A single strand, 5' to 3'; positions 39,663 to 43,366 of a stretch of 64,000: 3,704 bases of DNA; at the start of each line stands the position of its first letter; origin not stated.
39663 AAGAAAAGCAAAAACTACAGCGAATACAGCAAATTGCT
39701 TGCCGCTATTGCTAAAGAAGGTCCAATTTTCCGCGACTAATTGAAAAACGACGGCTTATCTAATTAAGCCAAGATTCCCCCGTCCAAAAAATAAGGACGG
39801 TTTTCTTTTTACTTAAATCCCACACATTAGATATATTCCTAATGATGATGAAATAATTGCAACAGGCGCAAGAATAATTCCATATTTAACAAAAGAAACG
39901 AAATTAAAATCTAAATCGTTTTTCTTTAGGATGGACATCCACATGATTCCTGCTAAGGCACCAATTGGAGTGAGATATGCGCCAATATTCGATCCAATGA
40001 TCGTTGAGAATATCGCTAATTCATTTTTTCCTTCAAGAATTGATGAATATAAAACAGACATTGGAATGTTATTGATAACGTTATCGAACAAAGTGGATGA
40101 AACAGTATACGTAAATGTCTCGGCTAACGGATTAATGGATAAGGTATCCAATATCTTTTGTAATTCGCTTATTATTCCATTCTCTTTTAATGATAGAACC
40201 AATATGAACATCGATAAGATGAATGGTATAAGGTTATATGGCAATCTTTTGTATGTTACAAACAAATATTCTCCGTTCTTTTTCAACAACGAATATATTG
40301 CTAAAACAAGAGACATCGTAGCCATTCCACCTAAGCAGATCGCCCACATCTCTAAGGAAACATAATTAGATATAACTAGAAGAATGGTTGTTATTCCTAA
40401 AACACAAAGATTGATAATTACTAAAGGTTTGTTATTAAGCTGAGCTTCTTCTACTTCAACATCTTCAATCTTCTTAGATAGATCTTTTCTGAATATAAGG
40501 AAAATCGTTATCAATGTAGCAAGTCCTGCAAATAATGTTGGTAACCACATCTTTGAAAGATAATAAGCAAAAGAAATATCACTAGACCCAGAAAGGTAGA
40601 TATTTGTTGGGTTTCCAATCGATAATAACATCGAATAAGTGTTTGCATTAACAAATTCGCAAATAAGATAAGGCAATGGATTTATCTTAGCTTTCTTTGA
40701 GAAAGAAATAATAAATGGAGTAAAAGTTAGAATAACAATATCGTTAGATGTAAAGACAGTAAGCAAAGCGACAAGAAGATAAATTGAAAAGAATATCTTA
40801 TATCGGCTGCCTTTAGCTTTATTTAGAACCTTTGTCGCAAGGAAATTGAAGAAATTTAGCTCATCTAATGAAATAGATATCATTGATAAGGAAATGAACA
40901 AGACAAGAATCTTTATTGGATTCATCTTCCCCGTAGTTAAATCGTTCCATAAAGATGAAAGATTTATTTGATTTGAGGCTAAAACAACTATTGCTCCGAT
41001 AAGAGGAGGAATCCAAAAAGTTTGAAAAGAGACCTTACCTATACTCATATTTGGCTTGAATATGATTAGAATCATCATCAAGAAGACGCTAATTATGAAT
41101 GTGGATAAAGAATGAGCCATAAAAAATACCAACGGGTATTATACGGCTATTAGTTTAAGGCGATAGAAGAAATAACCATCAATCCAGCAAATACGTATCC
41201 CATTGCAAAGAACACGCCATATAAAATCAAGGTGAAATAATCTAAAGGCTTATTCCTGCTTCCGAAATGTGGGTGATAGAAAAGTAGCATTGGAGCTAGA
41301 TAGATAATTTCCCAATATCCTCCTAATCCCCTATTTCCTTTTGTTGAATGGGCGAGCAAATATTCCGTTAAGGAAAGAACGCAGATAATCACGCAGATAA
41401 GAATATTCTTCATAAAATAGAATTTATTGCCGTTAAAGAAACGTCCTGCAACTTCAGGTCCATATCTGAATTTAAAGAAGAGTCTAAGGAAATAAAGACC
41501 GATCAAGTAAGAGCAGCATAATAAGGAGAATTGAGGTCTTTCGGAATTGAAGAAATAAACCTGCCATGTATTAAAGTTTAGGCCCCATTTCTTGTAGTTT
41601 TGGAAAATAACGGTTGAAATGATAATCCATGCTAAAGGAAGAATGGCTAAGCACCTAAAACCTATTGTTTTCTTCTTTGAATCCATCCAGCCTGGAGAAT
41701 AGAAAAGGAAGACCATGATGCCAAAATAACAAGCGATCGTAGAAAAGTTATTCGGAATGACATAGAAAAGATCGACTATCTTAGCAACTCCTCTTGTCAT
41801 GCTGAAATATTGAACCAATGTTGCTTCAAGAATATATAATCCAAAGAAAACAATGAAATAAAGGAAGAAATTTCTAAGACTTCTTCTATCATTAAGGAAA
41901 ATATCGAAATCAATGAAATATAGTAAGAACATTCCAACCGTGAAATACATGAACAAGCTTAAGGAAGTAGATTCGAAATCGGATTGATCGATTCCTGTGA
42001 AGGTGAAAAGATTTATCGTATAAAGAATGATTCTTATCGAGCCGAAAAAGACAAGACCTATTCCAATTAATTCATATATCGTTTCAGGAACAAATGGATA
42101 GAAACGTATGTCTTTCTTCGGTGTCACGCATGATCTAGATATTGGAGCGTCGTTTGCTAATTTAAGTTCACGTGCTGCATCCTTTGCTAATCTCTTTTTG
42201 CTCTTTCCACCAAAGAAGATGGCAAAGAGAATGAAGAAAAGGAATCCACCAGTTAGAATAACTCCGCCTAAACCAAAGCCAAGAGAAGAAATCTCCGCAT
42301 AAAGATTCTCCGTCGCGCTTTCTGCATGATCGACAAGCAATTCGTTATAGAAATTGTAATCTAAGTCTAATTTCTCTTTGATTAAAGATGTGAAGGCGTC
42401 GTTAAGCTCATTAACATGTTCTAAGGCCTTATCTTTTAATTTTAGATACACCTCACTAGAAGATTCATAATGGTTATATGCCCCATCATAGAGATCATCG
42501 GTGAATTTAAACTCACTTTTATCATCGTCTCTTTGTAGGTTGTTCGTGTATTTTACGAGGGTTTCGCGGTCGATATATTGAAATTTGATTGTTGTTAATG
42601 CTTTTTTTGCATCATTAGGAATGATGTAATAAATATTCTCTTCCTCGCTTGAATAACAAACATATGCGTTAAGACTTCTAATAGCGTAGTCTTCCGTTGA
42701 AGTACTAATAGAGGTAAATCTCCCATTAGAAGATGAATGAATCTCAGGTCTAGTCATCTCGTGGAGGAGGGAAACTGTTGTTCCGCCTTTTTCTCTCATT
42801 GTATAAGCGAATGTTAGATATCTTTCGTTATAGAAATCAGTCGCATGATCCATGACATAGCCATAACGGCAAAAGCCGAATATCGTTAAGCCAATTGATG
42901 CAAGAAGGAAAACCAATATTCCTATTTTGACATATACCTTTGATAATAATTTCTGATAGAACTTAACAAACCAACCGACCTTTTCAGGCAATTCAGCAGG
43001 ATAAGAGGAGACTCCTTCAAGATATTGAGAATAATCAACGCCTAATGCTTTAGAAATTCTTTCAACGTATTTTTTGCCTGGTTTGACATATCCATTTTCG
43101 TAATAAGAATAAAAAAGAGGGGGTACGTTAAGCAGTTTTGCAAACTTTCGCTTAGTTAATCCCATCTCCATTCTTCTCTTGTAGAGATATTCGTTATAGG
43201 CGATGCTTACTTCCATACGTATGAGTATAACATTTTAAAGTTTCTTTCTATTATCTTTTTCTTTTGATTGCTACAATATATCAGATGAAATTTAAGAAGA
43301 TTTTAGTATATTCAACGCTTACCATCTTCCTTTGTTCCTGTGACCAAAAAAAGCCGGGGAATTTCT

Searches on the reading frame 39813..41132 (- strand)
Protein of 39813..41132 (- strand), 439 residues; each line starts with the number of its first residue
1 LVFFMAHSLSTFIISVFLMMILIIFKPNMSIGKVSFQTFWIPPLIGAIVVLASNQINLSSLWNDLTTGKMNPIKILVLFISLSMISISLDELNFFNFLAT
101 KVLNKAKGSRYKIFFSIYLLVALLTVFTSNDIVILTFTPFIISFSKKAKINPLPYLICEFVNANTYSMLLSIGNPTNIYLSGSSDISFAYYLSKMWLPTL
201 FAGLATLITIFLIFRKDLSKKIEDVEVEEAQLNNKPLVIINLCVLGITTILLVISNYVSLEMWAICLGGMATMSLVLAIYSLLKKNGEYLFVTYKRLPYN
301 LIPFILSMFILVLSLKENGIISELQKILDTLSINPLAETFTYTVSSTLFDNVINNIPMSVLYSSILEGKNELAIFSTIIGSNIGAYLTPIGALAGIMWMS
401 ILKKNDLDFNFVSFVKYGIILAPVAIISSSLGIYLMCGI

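Call 45: search_protein_families(library=pfam, proteins=[window:39813-41132:-], max_evalue=0.00001)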
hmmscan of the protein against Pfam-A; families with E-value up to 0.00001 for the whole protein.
window:39813-41132:- (439 aa): 2 families
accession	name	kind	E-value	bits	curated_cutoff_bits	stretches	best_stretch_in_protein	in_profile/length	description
PF03600.22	CitMHS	-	5e-41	141.4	31.9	1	21-366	21-314/336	Citrate transporter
PF02040.21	ArsB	-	1.1e-30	107.8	22.2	1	16-435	6-421/423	Arsenical pump membrane protein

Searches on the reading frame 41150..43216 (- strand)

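Call 45: search_protein_families(library=pfam, proteins=[window:41150-43216:-], max_evalue=0.00001)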
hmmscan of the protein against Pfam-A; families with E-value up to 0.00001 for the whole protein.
window:41150-43216:- (688 aa): 1 family
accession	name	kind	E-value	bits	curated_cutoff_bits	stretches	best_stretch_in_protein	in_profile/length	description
PF01381.28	HTH_3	-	5.2e-10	39.7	23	1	11-61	1-51/55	Helix-turn-helix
